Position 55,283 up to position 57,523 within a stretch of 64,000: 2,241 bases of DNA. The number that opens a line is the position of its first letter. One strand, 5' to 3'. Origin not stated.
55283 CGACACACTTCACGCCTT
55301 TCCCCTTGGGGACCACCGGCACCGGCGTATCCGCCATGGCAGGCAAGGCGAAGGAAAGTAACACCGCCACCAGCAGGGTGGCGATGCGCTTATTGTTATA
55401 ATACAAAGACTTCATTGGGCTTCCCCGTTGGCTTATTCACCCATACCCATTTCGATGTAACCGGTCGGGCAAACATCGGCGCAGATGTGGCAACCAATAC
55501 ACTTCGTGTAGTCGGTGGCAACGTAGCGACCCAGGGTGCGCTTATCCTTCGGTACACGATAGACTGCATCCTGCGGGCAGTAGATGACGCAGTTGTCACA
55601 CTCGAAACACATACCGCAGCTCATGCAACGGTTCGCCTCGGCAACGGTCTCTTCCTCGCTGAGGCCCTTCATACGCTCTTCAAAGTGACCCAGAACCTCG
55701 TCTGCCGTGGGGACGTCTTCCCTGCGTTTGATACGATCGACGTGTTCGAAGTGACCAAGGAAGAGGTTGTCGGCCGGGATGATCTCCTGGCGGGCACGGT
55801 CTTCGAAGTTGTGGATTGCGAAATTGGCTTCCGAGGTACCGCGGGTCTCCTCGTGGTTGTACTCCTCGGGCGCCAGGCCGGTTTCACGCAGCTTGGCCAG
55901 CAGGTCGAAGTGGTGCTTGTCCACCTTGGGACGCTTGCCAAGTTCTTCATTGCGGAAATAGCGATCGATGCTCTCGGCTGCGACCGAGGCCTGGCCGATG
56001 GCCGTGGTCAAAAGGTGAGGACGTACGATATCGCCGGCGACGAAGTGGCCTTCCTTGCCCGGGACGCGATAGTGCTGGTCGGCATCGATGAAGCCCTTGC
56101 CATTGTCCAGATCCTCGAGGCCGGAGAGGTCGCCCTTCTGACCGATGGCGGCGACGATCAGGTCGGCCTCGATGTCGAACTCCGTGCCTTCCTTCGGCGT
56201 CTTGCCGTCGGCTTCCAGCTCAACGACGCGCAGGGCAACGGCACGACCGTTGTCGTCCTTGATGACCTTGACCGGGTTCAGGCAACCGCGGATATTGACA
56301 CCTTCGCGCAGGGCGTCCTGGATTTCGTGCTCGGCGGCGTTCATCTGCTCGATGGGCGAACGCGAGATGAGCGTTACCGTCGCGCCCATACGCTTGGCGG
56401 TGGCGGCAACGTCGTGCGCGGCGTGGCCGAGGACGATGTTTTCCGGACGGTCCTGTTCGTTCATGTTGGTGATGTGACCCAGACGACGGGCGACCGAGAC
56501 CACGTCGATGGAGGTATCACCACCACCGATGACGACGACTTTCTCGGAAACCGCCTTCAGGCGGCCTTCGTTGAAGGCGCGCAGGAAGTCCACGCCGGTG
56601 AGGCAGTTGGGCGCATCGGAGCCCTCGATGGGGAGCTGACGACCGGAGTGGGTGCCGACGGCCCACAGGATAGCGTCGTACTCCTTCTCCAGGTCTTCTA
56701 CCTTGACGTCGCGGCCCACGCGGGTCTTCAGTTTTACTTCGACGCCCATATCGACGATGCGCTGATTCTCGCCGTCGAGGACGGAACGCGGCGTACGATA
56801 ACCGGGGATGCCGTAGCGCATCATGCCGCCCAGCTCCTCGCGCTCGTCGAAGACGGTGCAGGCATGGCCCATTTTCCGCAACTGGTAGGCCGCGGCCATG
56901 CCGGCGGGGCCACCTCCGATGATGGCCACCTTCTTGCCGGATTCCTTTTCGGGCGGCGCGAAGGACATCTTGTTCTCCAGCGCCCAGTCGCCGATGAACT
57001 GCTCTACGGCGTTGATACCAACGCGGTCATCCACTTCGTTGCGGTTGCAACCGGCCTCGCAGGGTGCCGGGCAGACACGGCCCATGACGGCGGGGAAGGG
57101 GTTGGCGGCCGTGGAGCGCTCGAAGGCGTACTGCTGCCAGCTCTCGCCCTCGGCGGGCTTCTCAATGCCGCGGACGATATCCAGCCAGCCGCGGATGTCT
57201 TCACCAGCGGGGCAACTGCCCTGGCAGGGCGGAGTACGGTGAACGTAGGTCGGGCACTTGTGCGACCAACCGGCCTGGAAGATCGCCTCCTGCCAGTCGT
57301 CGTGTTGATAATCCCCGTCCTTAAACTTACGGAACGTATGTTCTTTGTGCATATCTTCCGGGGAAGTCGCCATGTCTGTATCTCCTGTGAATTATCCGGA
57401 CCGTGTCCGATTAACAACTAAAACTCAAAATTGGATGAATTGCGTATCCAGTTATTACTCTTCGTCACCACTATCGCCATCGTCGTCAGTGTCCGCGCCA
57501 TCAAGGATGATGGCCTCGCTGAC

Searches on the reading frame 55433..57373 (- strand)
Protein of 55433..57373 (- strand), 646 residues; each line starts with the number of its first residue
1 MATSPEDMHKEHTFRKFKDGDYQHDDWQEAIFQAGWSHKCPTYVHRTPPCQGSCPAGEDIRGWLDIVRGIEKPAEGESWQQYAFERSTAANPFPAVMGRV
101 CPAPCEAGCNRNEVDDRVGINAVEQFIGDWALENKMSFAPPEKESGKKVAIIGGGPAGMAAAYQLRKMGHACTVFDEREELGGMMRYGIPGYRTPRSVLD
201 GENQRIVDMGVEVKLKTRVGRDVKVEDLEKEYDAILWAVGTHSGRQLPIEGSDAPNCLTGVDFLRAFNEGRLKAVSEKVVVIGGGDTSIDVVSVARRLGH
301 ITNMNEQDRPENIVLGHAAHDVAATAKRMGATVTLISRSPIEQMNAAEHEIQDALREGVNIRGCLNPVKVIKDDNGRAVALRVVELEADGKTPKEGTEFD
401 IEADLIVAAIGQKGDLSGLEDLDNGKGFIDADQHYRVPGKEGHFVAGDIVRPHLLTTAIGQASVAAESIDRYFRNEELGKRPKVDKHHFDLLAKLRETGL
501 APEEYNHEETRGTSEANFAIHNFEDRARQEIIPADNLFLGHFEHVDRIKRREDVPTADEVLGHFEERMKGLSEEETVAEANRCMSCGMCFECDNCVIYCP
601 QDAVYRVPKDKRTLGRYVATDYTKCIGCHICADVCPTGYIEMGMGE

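Call 82: find_homologous_proteins(query=window:55433-57373:-, max_evalue=1e-50)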
Query window:55433-57373:- (646 aa): 7243 proteins with E <= 1e-50 among 8000 candidates; the best 120 are listed.
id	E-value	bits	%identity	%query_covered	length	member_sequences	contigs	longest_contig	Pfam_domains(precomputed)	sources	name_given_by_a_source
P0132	0.0e+0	1504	99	100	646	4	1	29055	PF14697.12,PF13450.13,PF07992.21,PF00070.34,PF12838.13,PF12831.14,PF01266.31,PF14691.12,PF00890.31,PF00037.33,PF13738.13,PF01262.28,PF13187.12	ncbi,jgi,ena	-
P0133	0.0e+0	1271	82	100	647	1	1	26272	PF14697.12,PF01266.31,PF13450.13,PF14691.12,PF00890.31,PF07992.21,PF00070.34,PF00037.33,PF13738.13,PF12838.13,PF12831.14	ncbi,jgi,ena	-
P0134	0.0e+0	1260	82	100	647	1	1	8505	PF14697.12,PF13450.13,PF07992.21,PF00070.34,PF03486.21,PF12838.13,PF12831.14,PF01266.31,PF14691.12,PF00890.31,PF00037.33,PF13738.13,PF13237.12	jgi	jgi:NADPH-dependent glutamate synthase beta subunit-like oxidoreductase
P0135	0.0e+0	1256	81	100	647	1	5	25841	PF14697.12,PF13450.13,PF07992.21,PF00070.34,PF12838.13,PF01494.26,PF12831.14,PF01266.31,PF14691.12,PF00890.31,PF00037.33,PF13738.13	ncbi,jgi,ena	-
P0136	0.0e+0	1253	81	100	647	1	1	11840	PF14697.12,PF13450.13,PF07992.21,PF00070.34,PF12838.13,PF01494.26,PF12831.14,PF01266.31,PF14691.12,PF00890.31,PF00037.33,PF13738.13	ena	-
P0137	0.0e+0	1184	77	100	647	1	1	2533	PF14697.12,PF01266.31,PF13450.13,PF14691.12,PF07992.21,PF00070.34,PF00037.33,PF13738.13,PF12838.13,PF13187.12,PF12831.14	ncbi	-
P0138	0.0e+0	1183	77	100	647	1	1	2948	PF14697.12,PF13450.13,PF07992.21,PF00070.34,PF12838.13,PF12831.14,PF01266.31,PF12797.13,PF14691.12,PF00037.33,PF13738.13,PF13237.12,PF13187.12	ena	-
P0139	0.0e+0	1175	77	100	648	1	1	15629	PF14697.12,PF13450.13,PF07992.21,PF00070.34,PF03486.21,PF12838.13,PF12831.14,PF01266.31,PF12797.13,PF14691.12,PF00037.33,PF13738.13,PF13237.12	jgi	jgi:NADPH-dependent glutamate synthase beta subunit-like oxidoreductase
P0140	0.0e+0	1173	77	100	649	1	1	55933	PF14697.12,PF13450.13,PF07992.21,PF00070.34,PF03486.21,PF12838.13,PF12831.14,PF01266.31,PF12797.13,PF14691.12,PF00037.33,PF13738.13,PF01262.28,PF13237.12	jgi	-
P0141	0.0e+0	1171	77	100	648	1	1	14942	PF14697.12,PF13450.13,PF07992.21,PF00070.34,PF12838.13,PF12831.14,PF01266.31,PF12797.13,PF14691.12,PF00890.31,PF00037.33,PF13738.13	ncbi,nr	ncbi:MAG: NAD(P)-binding protein [Gammaproteobacteria bacterium]|nr:NAD(P)-binding protein [Gammapro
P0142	0.0e+0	1170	76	100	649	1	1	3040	PF14697.12,PF01266.31,PF12797.13,PF13450.13,PF14691.12,PF07992.21,PF00070.34,PF00037.33,PF13738.13,PF12838.13,PF12831.14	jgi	-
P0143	0.0e+0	1168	76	100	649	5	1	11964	PF14697.12,PF13450.13,PF07992.21,PF00070.34,PF12838.13,PF12831.14,PF01266.31,PF12797.13,PF14691.12,PF00037.33,PF13738.13,PF13237.12,PF13187.12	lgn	-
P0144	0.0e+0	1165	77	100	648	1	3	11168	PF14697.12,PF01266.31,PF13450.13,PF14691.12,PF07992.21,PF00070.34,PF00037.33,PF13738.13,PF03486.21,PF12838.13,PF12831.14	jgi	jgi:NADPH-dependent glutamate synthase beta subunit-like oxidoreductase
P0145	0.0e+0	1162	77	100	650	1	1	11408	PF14697.12,PF01266.31,PF12797.13,PF13450.13,PF14691.12,PF07992.21,PF00070.34,PF00037.33,PF13738.13,PF12838.13,PF12831.14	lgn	-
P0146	0.0e+0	1153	75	100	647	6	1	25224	PF14697.12,PF01266.31,PF13450.13,PF14691.12,PF07992.21,PF00070.34,PF00037.33,PF13738.13,PF12838.13,PF12831.14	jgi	-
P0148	0.0e+0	1136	74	100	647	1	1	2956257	PF14697.12,PF13450.13,PF07992.21,PF00070.34,PF03486.21,PF12838.13,PF12831.14,PF01266.31,PF14691.12,PF00890.31,PF00037.33,PF13738.13,PF01262.28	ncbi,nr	ncbi:NAD(P)-binding protein [Ectothiorhodospiraceae bacterium 2226]|nr:NAD(P)-binding protein [Ectot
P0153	0.0e+0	1130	74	100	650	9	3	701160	PF14697.12,PF13450.13,PF07992.21,PF00070.34,PF12838.13,PF12831.14,PF01266.31,PF14691.12,PF00890.31,PF00037.33,PF13738.13,PF13187.12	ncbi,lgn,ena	-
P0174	0.0e+0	1105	71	100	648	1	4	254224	PF14697.12,PF13450.13,PF14691.12,PF07992.21,PF00070.34,PF13738.13,PF12838.13,PF12831.14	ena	-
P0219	0.0e+0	1091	71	100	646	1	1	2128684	PF14697.12,PF01266.31,PF13450.13,PF14691.12,PF00890.31,PF07992.21,PF00070.34,PF00037.33,PF13738.13,PF12838.13,PF12831.14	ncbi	-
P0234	0.0e+0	1085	71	100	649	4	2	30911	PF14697.12,PF01266.31,PF13450.13,PF14691.12,PF00890.31,PF07992.21,PF00070.34,PF00037.33,PF13738.13,PF12838.13,PF12831.14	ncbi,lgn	ncbi:MAG: NAD(P)-binding protein [Acidiferrobacterales bacterium]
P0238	0.0e+0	1083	71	100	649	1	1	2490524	PF14697.12,PF01266.31,PF13450.13,PF14691.12,PF07992.21,PF00070.34,PF00037.33,PF13738.13,PF12838.13,PF12831.14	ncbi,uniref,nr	ncbi:NAD(P)-binding protein [Thiohalophilus sp.]|uniref:NAD(P)-binding protein n=1 Tax=Thiohalophilu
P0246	0.0e+0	1081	72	100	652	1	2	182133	PF14697.12,PF01266.31,PF13450.13,PF14691.12,PF00890.31,PF07992.21,PF00070.34,PF00037.33,PF13738.13,PF12838.13,PF12831.14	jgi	-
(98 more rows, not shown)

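Call 83: find_encoding_contigs(protein=P0148, flank=10000, max_places=1)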
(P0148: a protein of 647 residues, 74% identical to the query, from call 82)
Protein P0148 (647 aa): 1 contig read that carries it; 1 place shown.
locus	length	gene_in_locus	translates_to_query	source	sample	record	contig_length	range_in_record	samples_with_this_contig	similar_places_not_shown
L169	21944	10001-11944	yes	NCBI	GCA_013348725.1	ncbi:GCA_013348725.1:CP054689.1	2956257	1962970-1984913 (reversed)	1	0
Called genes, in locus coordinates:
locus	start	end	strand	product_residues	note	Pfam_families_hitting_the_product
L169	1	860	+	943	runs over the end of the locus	PF26549:Tricorn_N (weak)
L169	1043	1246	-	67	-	-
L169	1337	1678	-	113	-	PF04358:DsrC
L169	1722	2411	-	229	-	PF09559:Cas6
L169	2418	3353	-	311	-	PF02668:TauD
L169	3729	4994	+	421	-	PF03460:NIR_SIR_ferr, PF01077:NIR_SIR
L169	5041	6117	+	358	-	PF03460:NIR_SIR_ferr, PF01077:NIR_SIR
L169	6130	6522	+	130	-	PF02635:DsrE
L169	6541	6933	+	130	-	PF02635:DsrE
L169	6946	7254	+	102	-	PF04077:DsrH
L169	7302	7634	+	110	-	PF04358:DsrC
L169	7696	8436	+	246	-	PF02665:Nitrate_red_gam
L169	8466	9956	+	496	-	PF13187:Fer4_9 (faint), PF13183:Fer4_8, PF13237:Fer4_10 (faint), PF13534:Fer4_17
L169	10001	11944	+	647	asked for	PF14691:Fer4_20, PF00890:FAD_binding_2 (weak), PF01266:DAO (weak), PF07992:Pyr_redox_2, PF12831:FAD_oxidored (weak), PF13450:NAD_binding_8, PF14697:Fer4_21 (weak), PF12838:Fer4_7, +5 more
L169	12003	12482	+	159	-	-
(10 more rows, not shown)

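Call 84: find_encoding_contigs(protein=P0238, flank=10000, max_places=1)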
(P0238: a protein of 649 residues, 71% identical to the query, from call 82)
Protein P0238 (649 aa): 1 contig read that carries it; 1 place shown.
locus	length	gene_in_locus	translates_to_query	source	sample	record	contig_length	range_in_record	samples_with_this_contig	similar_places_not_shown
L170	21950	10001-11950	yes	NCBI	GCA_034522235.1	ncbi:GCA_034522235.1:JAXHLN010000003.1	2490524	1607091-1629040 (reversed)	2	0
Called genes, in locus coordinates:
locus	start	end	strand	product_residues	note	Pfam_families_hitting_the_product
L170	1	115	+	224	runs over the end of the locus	PF13640:2OG-FeII_Oxy_3, PF18331:PKHD_C (weak)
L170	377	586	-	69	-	-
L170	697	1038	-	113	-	PF04358:DsrC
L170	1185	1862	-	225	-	PF09559:Cas6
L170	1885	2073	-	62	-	-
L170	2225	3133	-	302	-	PF02668:TauD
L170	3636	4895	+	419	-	PF03460:NIR_SIR_ferr (weak), PF01077:NIR_SIR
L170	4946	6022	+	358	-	PF03460:NIR_SIR_ferr, PF01077:NIR_SIR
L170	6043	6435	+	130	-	PF02635:DsrE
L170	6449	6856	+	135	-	PF02635:DsrE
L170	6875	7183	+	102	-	PF04077:DsrH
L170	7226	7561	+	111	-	PF04358:DsrC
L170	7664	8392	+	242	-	PF02665:Nitrate_red_gam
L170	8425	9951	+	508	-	PF13187:Fer4_9 (faint), PF13183:Fer4_8, PF13237:Fer4_10 (faint), PF13534:Fer4_17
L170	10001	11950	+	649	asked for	PF14691:Fer4_20, PF00070:Pyr_redox (faint), PF07992:Pyr_redox_2, PF12831:FAD_oxidored (weak), PF13450:NAD_binding_8, PF12838:Fer4_7 (weak), PF14697:Fer4_21 (weak), PF00037:Fer4 (weak), +2 more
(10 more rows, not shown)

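Call 85: find_encoding_contigs(protein=P0234, flank=10000, max_places=1)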
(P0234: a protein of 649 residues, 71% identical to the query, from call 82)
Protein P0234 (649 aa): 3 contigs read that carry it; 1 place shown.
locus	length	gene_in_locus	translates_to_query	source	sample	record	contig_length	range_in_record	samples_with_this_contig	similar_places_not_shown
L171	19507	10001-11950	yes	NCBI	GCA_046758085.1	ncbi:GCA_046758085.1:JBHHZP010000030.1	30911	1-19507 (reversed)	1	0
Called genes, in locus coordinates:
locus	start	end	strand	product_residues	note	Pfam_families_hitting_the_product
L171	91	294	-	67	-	-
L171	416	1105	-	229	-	PF09559:Cas6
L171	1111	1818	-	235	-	-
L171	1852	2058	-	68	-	-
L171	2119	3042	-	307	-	PF02668:TauD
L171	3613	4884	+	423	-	PF03460:NIR_SIR_ferr, PF01077:NIR_SIR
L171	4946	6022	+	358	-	PF03460:NIR_SIR_ferr, PF01077:NIR_SIR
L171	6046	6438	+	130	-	PF02635:DsrE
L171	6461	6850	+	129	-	PF02635:DsrE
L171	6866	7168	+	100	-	PF04077:DsrH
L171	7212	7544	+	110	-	PF04358:DsrC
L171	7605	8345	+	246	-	PF02665:Nitrate_red_gam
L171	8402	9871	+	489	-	PF13187:Fer4_9 (faint), PF13237:Fer4_10 (faint), PF13183:Fer4_8, PF13534:Fer4_17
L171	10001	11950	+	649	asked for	PF14691:Fer4_20, PF01266:DAO (weak), PF07992:Pyr_redox_2, PF12831:FAD_oxidored (weak), PF13450:NAD_binding_8, PF12838:Fer4_7 (weak), PF14697:Fer4_21 (weak), PF00037:Fer4 (weak), +3 more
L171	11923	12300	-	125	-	-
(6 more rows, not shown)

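Call 86: find_encoding_contigs(protein=P0219, flank=10000, max_places=1)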
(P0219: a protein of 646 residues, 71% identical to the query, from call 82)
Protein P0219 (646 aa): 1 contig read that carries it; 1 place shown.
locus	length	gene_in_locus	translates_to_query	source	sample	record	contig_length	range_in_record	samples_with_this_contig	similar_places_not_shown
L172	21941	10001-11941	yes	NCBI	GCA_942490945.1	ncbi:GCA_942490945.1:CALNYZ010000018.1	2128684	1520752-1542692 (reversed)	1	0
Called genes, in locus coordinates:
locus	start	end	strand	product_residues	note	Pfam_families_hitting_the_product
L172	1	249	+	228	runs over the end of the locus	PF13640:2OG-FeII_Oxy_3, PF18331:PKHD_C (weak)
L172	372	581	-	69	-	-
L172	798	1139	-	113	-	PF04358:DsrC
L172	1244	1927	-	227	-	PF09559:Cas6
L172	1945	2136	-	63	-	-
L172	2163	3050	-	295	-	PF02668:TauD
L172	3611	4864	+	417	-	PF03460:NIR_SIR_ferr (weak), PF01077:NIR_SIR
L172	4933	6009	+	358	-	PF03460:NIR_SIR_ferr (weak), PF01077:NIR_SIR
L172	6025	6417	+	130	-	PF02635:DsrE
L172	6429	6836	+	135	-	PF02635:DsrE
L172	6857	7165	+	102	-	PF04077:DsrH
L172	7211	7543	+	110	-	PF04358:DsrC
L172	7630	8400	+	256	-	PF02665:Nitrate_red_gam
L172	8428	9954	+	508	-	PF13187:Fer4_9 (faint), PF13183:Fer4_8, PF13237:Fer4_10 (faint), PF13534:Fer4_17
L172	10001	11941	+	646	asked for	PF14691:Fer4_20, PF01266:DAO (weak), PF07992:Pyr_redox_2, PF12831:FAD_oxidored (weak), PF13450:NAD_binding_8, PF12838:Fer4_7 (weak), PF14697:Fer4_21 (weak), PF00037:Fer4 (weak), +3 more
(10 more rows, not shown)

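Call 88: find_encoding_contigs(protein=P0153, flank=10000, max_places=1)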
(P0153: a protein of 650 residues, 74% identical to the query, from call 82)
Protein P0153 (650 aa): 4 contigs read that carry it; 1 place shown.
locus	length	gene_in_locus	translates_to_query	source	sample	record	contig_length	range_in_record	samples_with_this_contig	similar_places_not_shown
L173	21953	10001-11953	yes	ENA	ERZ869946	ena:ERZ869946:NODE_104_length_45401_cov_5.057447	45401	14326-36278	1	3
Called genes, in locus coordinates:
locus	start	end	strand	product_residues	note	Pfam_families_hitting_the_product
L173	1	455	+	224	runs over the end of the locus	PF13640:2OG-FeII_Oxy_3, PF18331:PKHD_C (faint)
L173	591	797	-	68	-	-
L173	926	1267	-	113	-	PF04358:DsrC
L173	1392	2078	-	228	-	PF09559:Cas6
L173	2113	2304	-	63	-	-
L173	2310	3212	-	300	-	PF02668:TauD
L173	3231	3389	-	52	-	-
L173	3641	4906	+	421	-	PF03460:NIR_SIR_ferr, PF01077:NIR_SIR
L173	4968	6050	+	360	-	PF03460:NIR_SIR_ferr, PF01077:NIR_SIR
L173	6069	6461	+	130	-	PF02635:DsrE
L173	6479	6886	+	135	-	PF02635:DsrE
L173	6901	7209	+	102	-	PF04077:DsrH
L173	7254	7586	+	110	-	PF04358:DsrC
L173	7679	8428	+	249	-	PF02665:Nitrate_red_gam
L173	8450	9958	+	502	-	PF13187:Fer4_9 (faint), PF13183:Fer4_8, PF13237:Fer4_10 (faint), PF13534:Fer4_17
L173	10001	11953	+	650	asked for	PF14691:Fer4_20, PF01266:DAO (weak), PF07992:Pyr_redox_2, PF12831:FAD_oxidored (weak), PF13450:NAD_binding_8, PF07992:Pyr_redox_2, PF12838:Fer4_7, PF14697:Fer4_21 (weak), +5 more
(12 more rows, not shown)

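Call 89: find_encoding_contigs(protein=P0174, flank=10000, max_places=1)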
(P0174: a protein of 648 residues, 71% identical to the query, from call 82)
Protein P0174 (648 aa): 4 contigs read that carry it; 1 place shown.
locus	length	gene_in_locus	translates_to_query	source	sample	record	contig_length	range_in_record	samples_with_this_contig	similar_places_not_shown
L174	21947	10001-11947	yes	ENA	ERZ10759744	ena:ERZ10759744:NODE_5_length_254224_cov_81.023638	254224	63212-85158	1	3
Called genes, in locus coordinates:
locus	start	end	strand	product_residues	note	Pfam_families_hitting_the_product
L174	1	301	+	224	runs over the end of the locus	PF13640:2OG-FeII_Oxy_3, PF18331:PKHD_C (faint)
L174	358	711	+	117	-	PF05685:Uma2 (weak)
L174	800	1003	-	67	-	-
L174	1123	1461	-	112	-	PF04358:DsrC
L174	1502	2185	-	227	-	PF09559:Cas6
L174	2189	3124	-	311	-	PF02668:TauD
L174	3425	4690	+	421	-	PF03460:NIR_SIR_ferr (weak), PF01077:NIR_SIR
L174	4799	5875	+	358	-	PF03460:NIR_SIR_ferr, PF01077:NIR_SIR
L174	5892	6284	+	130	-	PF02635:DsrE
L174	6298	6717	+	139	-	PF02635:DsrE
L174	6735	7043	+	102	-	PF04077:DsrH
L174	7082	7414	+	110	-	PF04358:DsrC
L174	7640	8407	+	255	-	PF02665:Nitrate_red_gam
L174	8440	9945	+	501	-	PF13187:Fer4_9 (faint), PF13183:Fer4_8, PF13534:Fer4_17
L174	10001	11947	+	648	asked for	PF14691:Fer4_20, PF13738:Pyr_redox_3 (faint), PF00070:Pyr_redox (faint), PF07992:Pyr_redox_2, PF12831:FAD_oxidored (weak), PF13450:NAD_binding_8, PF12838:Fer4_7, PF14697:Fer4_21 (weak)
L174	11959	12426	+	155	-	-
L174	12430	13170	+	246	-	PF12797:Fer4_2 (faint), PF12838:Fer4_7, PF13183:Fer4_8 (faint), PF13187:Fer4_9 (weak), PF13247:Fer4_11, PF00037:Fer4 (weak), PF12837:Fer4_6 (weak), PF13237:Fer4_10 (weak)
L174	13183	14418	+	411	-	PF03916:NrfD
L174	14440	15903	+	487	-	PF01656:CbiA, PF13500:AAA_26, PF07685:GATase_3, PF01174:SNO (weak)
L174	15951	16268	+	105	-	PF01521:Fe-S_biosyn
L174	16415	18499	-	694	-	PF17191:RecG_wedge, PF00270:DEAD, PF04851:ResIII, PF00271:Helicase_C, PF22590:Cas3-like_C_2 (weak), PF19833:RecG_dom3_C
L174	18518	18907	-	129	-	PF01042:Ribonuc_L-PSP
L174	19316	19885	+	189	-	PF07963:N_methyl, PF22150:Tt1218-like (weak)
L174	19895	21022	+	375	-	PF16074:PilW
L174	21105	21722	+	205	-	PF14341:PilX_N, PF13681:PilX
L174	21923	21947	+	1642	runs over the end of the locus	PF05567:T4P_PilY1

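Call 90: find_encoding_contigs(protein=P0246, flank=10000, max_places=1)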
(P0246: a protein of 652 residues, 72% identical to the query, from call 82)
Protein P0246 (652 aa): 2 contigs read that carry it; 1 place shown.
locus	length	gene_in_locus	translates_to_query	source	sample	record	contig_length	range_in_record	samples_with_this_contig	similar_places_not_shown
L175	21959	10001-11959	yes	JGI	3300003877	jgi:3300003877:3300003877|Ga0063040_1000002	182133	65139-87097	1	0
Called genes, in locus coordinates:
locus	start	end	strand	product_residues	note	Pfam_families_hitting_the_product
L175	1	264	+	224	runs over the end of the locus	PF13640:2OG-FeII_Oxy_3, PF18331:PKHD_C (weak)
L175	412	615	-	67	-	-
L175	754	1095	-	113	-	PF04358:DsrC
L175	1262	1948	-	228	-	PF09559:Cas6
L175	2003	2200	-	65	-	-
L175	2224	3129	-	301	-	PF02668:TauD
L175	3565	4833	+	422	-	PF03460:NIR_SIR_ferr (weak), PF01077:NIR_SIR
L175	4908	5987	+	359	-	PF03460:NIR_SIR_ferr, PF01077:NIR_SIR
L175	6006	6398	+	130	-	PF02635:DsrE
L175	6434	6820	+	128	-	PF02635:DsrE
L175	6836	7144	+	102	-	PF04077:DsrH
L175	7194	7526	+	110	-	PF04358:DsrC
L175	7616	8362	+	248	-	PF02665:Nitrate_red_gam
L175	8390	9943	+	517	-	PF13187:Fer4_9 (faint), PF13183:Fer4_8, PF13237:Fer4_10 (faint), PF13534:Fer4_17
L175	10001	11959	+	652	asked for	PF14691:Fer4_20, PF01266:DAO (weak), PF07992:Pyr_redox_2, PF12831:FAD_oxidored (weak), PF13450:NAD_binding_8, PF14697:Fer4_21 (weak), PF12838:Fer4_7, PF00037:Fer4 (weak), +3 more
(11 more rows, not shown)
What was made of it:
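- Six of seven further complete dsr clusters anchored on DsrL carry the pair (calls 83-86, 88-90).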
